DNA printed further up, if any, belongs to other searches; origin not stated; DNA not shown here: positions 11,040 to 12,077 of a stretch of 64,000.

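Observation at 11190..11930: Island-borne outer-membrane beta-barrel protein resembling Hek/Tia/Hra-type adhesin-invasins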

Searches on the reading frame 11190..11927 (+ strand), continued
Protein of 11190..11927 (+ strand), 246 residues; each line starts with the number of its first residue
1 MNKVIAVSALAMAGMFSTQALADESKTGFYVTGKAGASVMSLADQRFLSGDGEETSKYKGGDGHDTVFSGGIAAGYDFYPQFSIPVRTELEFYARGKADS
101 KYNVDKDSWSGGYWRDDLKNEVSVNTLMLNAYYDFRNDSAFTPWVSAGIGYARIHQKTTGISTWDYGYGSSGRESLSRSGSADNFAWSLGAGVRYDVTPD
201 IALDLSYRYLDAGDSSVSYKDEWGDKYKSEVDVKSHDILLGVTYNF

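Call 38: find_encoding_contigs(protein=window:11190-11927:+, flank=8000, max_places=10)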
Protein window:11190-11927:+ (246 aa): 41 contigs read that carry it; 10 places shown.
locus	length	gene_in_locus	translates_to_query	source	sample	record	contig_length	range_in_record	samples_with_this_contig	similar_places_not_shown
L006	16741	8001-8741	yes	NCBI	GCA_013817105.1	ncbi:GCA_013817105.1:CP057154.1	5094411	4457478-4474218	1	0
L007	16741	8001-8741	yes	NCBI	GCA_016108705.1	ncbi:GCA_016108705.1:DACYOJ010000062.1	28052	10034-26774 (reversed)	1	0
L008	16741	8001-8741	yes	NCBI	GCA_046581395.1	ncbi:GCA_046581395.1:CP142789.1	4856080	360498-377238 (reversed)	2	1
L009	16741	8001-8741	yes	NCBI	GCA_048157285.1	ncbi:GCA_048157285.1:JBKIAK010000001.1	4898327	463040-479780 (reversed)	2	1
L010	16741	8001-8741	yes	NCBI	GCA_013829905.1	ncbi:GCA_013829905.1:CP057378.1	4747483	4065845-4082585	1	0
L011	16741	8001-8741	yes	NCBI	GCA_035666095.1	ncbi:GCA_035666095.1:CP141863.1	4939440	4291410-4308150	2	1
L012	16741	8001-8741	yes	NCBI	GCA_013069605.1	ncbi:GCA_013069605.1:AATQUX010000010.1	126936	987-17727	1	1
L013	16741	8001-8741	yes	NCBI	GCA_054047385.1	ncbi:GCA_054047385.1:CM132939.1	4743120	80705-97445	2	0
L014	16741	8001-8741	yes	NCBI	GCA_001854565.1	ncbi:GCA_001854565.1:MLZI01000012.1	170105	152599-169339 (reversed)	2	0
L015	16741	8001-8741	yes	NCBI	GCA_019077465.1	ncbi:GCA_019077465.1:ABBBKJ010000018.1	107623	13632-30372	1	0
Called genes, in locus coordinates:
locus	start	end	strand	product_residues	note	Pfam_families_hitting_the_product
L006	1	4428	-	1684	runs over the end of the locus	PF01935:DUF87 (weak), PF10412:TrwB_AAD_bind (faint)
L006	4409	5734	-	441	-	-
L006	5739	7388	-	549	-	-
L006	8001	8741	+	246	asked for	PF13505:OMP_b-brl, PF01389:OmpA_membrane (weak), PF01617:Surface_Ag_2 (faint), PF02462:Opacity (weak)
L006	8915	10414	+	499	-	PF00884:Sulfatase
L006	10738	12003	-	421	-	PF13356:Arm-DNA-bind_3, PF22022:Phage_int_M, PF00589:Phage_integrase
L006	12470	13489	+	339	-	PF08240:ADH_N, PF01262:AlaDh_PNT_C (weak), PF02826:2-Hacid_dh_C (faint), PF00107:ADH_zinc_N, PF13602:ADH_zinc_N_2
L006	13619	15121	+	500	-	PF01935:DUF87, PF05872:HerA_C, PF12846:AAA_10 (faint), PF13401:AAA_22 (faint)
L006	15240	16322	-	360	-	PF03739:LptF_LptG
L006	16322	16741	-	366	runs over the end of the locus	PF03739:LptF_LptG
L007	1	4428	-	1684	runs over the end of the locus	PF01935:DUF87 (weak), PF10412:TrwB_AAD_bind (faint)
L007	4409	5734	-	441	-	-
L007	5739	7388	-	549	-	-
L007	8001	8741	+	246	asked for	PF13505:OMP_b-brl, PF01389:OmpA_membrane (weak), PF01617:Surface_Ag_2 (faint), PF02462:Opacity (weak)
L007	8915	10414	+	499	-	PF00884:Sulfatase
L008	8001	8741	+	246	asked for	PF13505:OMP_b-brl, PF01389:OmpA_membrane (weak), PF01617:Surface_Ag_2 (faint), PF02462:Opacity (weak)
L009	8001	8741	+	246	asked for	PF13505:OMP_b-brl, PF01389:OmpA_membrane (weak), PF01617:Surface_Ag_2 (faint), PF02462:Opacity (weak)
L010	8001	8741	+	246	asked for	PF13505:OMP_b-brl, PF01389:OmpA_membrane (weak), PF01617:Surface_Ag_2 (faint), PF02462:Opacity (weak)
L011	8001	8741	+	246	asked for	PF13505:OMP_b-brl, PF01389:OmpA_membrane (weak), PF01617:Surface_Ag_2 (faint), PF02462:Opacity (weak)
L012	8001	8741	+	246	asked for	PF13505:OMP_b-brl, PF01389:OmpA_membrane (weak), PF01617:Surface_Ag_2 (faint), PF02462:Opacity (weak)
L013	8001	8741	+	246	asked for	PF13505:OMP_b-brl, PF01389:OmpA_membrane (weak), PF01617:Surface_Ag_2 (faint), PF02462:Opacity (weak)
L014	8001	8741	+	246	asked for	PF13505:OMP_b-brl, PF01389:OmpA_membrane (weak), PF01617:Surface_Ag_2 (faint), PF02462:Opacity (weak)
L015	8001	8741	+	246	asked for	PF13505:OMP_b-brl, PF01389:OmpA_membrane (weak), PF01617:Surface_Ag_2 (faint), PF02462:Opacity (weak)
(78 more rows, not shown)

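Call 50: predict_structure(alignment_id=A2)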
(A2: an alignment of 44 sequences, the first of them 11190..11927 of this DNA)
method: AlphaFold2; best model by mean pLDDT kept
length: 246 residues; sequences in the alignment: 44
mean_pLDDT: 87.9   pTM: 0.79
mean pLDDT of the five models: 87.9, 87.2, 87.1, 86.8, 85.7
residues with pLDDT >= 90: 163; 70-90: 55; 50-70: 6; < 50: 22
segments of 3 or more residues with pLDDT < 50: 1-4, 6-23
pLDDT, mean of each block of 10 residues (from residue 1): 46 43 66 98 91 79 94 95 95 97 86 90 98 92 97 96 86 92 98 93 97 93 86 97 95
secondary structure, 60 per line:
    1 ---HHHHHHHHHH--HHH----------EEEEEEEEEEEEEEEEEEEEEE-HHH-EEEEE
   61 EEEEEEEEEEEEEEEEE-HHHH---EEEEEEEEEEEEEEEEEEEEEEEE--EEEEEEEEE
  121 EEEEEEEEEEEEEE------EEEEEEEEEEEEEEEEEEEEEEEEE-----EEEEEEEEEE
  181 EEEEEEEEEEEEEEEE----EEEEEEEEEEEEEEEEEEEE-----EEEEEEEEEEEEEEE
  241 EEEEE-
elements in order: H4-13 E29-50 E56-77 H79-82 E86-109 E112-134 E141-165 E171-196 E201-220 E226-245
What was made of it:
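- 11190..11930 (+): hra1 coding sequence (246 codons plus stop): heat-resistant agglutinin 1, an Hra/Hek/Tia-family outer-membrane beta-barrel adhesin. 8-strand AlphaFold model (call 50).
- On Hra family (Hra1/Hek/Hes/Hra2/Tia heat-resistant agglutinins): AlphaFold model with 8 strands, pLDDT 87.9, pTM 0.79 (call 50).
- AlphaFold pLDDT 87.9 with 8 strands (call 50). Both fall within predicted strands (call 50).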

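Call 52: fold_search(model_id=the predicted structure, library=pdb)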
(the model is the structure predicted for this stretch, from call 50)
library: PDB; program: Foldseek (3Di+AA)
matches with E <= 10: 953; with E <= 0.001: 125
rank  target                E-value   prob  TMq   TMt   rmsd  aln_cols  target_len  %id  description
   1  9nh2_A                7.1e-10  1.00  0.53  0.58   8.2       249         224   17  In situ cryo-EM structure of porin III of the Legionella Dot/Icm T4SS machine (released 2025-09-17)
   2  1p4t                  1.6e-09  1.00  0.46  0.72  10.9       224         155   20  Crystal structure of Neisserial surface protein A (NspA) (released 2003-07-22)
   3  9a2m_MODEL_1_A        2.2e-09  1.00  0.52  0.37  11.0       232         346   17  Model of E. coli OmpA by in-cell photo-crosslinking MS and deep learning (released 2023-02-24)
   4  9fzd_A                1.6e-08  1.00  0.50  0.68   8.1       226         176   17  Structure of OmpA-long in complex with nanobody Nb39 (released 2024-07-17)
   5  9fzc_A                6.5e-08  1.00  0.47  0.66  10.4       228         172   15  Structure of OmpA-short in complex with nanobody Nb01 (released 2024-07-17)
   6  2r8a_A                1.0e-07  1.00  0.21  0.16  25.1       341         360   10  Crystal structure of the long-chain fatty acid transporter FadL mutant delta N8 (released 2008-09-23)
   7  9a34_MODEL_1_A        1.5e-07  1.00  0.39  0.32  16.7       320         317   12  Model of E. coli OmpT by in-cell photo-crosslinking MS and deep learning (released 2023-02-24)
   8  2r89_A                2.1e-07  1.00  0.24  0.18  25.6       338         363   10  Crystal structure of the long-chain fatty acid transporter FadL mutant delta N3 (released 2008-09-23)
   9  1i78_A                3.5e-07  1.00  0.41  0.35  16.6       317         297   12  CRYSTAL STRUCTURE OF OUTER MEMBRANE PROTEASE OMPT FROM ESCHERICHIA COLI (released 2001-10-03)
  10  2r4n_A                3.9e-07  1.00  0.24  0.17  25.7       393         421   11  Crystal structure of the long-chain fatty acid transporter FadL mutant N33A (released 2008-09-16)
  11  3dwn_A                4.1e-07  1.00  0.25  0.18  22.0       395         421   11  Crystal structure of the long-chain fatty acid transporter FadL mutant A77E/S100R (released 2008-12-16)
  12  2r88_A                4.3e-07  1.00  0.21  0.17  17.9       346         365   12  Crystal structure of the long-chain fatty acid transporter FadL mutant delta S3 kink (released 2008-09-23)
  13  3pgr                  5.7e-07  1.00  0.23  0.18  17.5       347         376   13  Asp348Arg mutant of EcFadL (released 2011-05-25)
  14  3pgs_B                6.4e-07  1.00  0.21  0.14  24.8       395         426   11  Phe3Gly mutant of EcFadL (released 2011-05-25)
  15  3qra                  7.1e-07  1.00  0.33  0.49  11.6       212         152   15  The crystal structure of Ail, the attachment invasion locus protein of Yersinia pestis (released 2011-11-23)
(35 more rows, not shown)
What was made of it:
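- On Hra family (Hra1/Hek/Hes/Hra2/Tia heat-resistant agglutinins): Fold matches to 8-strand barrels (call 52).
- Closest known: Solved 8-stranded barrels: NspA, Opa60, OmpA transmembrane domain, Ail, OmpX. Same: Same fold class (call 52).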
